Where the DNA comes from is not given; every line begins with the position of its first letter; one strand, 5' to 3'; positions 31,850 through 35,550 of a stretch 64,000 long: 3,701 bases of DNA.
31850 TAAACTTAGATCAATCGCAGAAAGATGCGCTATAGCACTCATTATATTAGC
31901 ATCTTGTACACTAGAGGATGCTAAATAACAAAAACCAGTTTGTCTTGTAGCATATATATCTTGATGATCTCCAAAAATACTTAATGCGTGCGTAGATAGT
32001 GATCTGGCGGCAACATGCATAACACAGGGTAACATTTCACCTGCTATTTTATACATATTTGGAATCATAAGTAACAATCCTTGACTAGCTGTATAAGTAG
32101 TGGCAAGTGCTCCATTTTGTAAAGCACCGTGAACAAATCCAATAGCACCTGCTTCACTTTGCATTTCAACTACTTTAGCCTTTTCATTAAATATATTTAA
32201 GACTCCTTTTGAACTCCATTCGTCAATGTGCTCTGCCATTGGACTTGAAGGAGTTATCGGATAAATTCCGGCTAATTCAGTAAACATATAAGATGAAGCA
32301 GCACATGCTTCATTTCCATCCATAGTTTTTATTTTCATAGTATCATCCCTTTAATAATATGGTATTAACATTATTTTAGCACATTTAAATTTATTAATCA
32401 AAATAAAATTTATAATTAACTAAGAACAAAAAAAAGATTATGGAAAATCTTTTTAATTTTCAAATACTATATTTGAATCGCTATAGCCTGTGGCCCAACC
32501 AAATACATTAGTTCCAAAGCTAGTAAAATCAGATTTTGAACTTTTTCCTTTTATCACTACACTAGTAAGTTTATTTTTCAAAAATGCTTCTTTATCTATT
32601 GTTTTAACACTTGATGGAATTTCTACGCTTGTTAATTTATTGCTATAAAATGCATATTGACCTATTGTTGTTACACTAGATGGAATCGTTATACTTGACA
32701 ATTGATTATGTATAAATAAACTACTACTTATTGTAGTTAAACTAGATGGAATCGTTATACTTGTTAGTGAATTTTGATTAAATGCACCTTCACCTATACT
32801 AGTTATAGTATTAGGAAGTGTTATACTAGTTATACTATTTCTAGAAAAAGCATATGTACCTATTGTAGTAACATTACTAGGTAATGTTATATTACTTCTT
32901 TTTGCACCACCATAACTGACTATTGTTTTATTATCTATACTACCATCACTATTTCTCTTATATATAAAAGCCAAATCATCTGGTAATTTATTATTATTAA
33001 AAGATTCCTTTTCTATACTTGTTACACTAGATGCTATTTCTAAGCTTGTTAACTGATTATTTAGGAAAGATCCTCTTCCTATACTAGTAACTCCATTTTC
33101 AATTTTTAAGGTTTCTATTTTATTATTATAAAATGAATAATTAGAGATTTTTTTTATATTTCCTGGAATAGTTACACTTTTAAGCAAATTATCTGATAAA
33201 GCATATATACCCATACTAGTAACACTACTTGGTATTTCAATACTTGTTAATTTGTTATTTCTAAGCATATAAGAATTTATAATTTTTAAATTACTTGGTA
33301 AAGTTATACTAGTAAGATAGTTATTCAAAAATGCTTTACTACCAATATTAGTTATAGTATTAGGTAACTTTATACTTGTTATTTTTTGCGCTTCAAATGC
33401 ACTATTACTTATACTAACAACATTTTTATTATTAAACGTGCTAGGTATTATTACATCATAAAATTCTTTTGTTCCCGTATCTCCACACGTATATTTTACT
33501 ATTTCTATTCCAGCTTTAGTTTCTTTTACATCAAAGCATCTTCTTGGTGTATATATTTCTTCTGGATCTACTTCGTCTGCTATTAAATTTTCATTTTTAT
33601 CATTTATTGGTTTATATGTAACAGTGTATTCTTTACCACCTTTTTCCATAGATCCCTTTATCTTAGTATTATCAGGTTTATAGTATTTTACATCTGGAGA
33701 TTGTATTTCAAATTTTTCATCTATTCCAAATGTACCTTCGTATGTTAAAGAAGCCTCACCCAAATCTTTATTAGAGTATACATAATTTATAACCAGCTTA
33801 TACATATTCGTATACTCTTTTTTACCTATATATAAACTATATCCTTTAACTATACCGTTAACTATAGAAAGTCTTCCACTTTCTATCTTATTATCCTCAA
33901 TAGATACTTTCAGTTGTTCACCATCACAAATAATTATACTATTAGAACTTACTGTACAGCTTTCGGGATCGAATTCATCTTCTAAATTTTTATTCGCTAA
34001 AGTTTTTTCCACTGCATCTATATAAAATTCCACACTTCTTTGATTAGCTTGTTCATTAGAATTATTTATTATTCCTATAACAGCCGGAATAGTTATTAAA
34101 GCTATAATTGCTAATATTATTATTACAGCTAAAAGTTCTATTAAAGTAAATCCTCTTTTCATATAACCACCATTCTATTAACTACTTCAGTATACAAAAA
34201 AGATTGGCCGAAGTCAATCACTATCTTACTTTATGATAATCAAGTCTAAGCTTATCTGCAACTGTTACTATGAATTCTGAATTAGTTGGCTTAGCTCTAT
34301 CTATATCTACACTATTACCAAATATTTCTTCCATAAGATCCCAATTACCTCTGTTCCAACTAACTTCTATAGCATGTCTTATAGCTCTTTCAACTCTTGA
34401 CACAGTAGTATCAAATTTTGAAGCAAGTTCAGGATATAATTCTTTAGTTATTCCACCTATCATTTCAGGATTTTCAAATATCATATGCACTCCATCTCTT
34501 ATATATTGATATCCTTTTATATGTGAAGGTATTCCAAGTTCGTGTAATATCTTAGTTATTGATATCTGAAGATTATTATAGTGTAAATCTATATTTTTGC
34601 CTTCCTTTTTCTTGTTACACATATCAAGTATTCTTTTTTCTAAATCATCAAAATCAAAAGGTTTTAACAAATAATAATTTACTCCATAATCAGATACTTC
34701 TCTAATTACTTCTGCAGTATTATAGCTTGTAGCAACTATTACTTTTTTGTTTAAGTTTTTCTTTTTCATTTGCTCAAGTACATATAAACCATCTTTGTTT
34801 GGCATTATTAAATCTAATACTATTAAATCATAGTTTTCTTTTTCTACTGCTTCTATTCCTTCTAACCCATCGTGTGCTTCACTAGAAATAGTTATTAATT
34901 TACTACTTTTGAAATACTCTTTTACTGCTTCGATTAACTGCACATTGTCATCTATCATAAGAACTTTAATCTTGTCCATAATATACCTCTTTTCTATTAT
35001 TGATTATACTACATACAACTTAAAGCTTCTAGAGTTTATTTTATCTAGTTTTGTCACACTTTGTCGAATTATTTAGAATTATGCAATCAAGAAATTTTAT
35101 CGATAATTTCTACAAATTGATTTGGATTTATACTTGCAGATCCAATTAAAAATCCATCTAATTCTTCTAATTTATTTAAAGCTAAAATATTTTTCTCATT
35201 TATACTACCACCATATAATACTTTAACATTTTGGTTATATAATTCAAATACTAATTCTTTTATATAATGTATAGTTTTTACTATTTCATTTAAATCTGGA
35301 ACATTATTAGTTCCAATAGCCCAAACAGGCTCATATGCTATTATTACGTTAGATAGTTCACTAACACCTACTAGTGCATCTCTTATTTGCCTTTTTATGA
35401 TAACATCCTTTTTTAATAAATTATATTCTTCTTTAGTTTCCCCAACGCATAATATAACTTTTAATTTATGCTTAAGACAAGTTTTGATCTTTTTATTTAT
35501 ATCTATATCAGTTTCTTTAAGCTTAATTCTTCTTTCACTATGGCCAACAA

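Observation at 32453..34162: Second pilin-LRR paralog sits 58 nt downstream of spo0A with only a weak hairpin between them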

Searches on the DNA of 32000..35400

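Call 84: search_rna_families(source=window, start=32000, end=35400, threshold=evalue, max_evalue=1)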
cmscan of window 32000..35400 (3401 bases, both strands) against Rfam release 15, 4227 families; matches with E-value up to 1: 0.
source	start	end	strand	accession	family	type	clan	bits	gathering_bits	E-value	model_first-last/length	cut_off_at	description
